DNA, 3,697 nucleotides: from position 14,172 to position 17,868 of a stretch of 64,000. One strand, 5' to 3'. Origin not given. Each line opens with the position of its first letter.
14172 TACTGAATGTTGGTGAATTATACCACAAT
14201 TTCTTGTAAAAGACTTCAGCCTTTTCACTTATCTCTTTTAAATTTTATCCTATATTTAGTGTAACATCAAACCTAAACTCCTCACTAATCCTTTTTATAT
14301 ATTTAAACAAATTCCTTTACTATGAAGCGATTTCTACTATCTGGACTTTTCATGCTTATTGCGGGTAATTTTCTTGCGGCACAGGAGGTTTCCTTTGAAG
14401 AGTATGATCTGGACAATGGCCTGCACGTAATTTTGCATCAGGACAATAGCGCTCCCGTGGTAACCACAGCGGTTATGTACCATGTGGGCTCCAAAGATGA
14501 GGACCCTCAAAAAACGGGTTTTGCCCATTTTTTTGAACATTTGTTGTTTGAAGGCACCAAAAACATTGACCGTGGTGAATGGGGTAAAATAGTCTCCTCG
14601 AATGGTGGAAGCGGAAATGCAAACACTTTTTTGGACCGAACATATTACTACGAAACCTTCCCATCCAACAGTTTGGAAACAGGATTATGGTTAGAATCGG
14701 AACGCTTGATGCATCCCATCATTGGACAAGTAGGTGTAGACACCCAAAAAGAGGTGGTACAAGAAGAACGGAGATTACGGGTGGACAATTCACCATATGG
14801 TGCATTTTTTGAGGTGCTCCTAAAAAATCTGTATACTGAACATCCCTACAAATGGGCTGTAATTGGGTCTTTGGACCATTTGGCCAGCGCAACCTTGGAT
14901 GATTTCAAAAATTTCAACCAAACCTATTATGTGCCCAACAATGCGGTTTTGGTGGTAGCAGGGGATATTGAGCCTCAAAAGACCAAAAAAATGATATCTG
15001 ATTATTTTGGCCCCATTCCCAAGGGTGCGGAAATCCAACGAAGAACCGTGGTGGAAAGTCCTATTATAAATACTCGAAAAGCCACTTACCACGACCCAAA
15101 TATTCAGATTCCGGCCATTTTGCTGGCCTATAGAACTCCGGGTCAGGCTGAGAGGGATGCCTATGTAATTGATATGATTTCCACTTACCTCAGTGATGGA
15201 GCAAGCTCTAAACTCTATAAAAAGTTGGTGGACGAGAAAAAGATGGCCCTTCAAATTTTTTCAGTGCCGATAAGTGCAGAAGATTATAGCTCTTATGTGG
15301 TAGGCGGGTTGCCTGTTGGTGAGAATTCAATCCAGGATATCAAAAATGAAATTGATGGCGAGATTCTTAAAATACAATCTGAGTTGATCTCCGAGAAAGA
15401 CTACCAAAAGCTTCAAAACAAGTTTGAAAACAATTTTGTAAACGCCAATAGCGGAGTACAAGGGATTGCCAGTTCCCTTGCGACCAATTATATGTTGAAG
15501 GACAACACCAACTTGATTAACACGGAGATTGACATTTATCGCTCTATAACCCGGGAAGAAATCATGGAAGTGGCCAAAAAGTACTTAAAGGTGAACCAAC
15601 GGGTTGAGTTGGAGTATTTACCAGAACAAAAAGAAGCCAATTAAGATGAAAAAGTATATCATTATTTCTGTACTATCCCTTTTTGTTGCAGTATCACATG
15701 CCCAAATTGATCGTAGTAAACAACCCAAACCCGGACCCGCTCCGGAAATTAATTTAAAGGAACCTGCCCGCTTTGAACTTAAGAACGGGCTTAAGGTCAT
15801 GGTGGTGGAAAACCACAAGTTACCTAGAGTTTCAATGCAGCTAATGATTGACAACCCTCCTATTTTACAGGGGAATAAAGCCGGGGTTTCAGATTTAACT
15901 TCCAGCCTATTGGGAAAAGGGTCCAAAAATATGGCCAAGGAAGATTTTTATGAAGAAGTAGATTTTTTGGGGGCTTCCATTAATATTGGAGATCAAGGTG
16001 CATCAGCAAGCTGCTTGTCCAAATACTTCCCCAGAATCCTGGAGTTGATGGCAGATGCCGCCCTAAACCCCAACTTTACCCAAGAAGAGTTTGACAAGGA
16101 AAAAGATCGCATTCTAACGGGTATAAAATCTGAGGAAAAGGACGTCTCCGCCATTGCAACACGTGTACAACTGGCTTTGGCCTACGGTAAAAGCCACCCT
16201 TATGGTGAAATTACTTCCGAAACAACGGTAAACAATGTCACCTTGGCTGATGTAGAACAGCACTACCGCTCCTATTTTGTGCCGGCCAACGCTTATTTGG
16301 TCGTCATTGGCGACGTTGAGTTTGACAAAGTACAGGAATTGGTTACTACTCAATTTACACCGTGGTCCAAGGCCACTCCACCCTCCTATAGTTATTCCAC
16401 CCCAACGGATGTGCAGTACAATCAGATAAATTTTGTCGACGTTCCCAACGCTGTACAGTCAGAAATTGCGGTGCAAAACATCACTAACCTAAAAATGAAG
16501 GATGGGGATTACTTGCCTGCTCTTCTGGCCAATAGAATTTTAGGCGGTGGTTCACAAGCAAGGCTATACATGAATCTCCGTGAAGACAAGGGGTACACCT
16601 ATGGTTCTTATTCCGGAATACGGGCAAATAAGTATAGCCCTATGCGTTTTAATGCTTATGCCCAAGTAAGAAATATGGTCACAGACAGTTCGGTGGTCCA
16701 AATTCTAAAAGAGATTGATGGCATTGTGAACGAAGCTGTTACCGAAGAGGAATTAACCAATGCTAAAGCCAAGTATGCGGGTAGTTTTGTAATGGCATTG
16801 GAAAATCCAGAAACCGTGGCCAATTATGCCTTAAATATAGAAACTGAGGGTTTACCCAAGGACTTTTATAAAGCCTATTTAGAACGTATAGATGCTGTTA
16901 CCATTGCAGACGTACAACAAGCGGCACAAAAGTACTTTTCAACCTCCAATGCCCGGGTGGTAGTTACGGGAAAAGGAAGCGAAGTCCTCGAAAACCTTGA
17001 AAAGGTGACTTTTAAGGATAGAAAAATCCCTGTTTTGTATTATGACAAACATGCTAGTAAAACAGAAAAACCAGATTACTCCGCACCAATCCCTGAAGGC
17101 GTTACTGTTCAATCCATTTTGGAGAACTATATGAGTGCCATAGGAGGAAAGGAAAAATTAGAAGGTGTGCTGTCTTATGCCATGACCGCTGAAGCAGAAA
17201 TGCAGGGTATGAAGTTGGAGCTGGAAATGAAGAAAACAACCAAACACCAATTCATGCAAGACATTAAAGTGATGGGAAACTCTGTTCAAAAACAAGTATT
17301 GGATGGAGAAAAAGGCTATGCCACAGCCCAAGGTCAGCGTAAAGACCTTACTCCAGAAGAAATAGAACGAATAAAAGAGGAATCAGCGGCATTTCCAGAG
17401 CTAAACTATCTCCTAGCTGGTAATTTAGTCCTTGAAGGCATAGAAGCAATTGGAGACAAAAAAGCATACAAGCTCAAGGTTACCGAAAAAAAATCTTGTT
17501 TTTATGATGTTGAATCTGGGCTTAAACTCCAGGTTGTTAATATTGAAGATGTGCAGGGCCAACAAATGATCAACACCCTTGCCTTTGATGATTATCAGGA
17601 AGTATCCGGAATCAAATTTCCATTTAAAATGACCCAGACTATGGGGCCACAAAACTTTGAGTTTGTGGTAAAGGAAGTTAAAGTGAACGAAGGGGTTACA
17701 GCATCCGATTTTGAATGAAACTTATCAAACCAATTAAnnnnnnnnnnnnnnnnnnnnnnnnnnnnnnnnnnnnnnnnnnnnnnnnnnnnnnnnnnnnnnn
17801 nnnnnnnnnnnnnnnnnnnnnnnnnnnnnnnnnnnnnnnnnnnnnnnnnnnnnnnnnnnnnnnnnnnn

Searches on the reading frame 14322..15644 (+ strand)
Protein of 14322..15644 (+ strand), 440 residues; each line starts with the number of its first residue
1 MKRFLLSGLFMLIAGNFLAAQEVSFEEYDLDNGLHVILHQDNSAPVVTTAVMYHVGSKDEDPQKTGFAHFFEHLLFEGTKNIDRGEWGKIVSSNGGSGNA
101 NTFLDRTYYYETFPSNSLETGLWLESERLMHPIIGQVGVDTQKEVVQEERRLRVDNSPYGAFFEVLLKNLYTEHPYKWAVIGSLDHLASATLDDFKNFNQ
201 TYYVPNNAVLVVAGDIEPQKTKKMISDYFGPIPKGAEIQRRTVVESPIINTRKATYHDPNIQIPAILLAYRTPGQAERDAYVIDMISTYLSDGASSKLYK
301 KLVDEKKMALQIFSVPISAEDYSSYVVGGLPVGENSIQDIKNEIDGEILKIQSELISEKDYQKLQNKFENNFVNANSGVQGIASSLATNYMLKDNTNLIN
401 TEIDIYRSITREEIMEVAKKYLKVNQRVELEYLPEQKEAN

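Call 104: search_protein_families(library=pfam, proteins=[window:14322-15644:+], max_evalue=0.000001)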
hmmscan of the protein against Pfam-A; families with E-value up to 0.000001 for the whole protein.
window:14322-15644:+ (440 aa): 2 families
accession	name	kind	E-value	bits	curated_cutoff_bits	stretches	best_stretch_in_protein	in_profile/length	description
PF05193.26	Peptidase_M16_C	-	3e-29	102.6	23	1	190-367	2-180/181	Peptidase M16 inactive domain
PF00675.25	Peptidase_M16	-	5.6e-20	72.2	22.3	1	36-179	2-144/149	Insulinase (Peptidase family M16)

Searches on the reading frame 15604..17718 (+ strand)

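Call 104: search_protein_families(library=pfam, proteins=[window:15604-17718:+], max_evalue=0.000001)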
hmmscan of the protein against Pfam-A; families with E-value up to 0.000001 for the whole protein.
window:15604-17718:+ (704 aa): 2 families
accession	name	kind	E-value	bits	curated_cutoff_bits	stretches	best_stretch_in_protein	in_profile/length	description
PF05193.26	Peptidase_M16_C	-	2.5e-27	96.3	23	1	211-390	1-180/181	Peptidase M16 inactive domain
PF00675.25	Peptidase_M16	-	3.8e-07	30.6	22.3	0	91-187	29-129/149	Insulinase (Peptidase family M16)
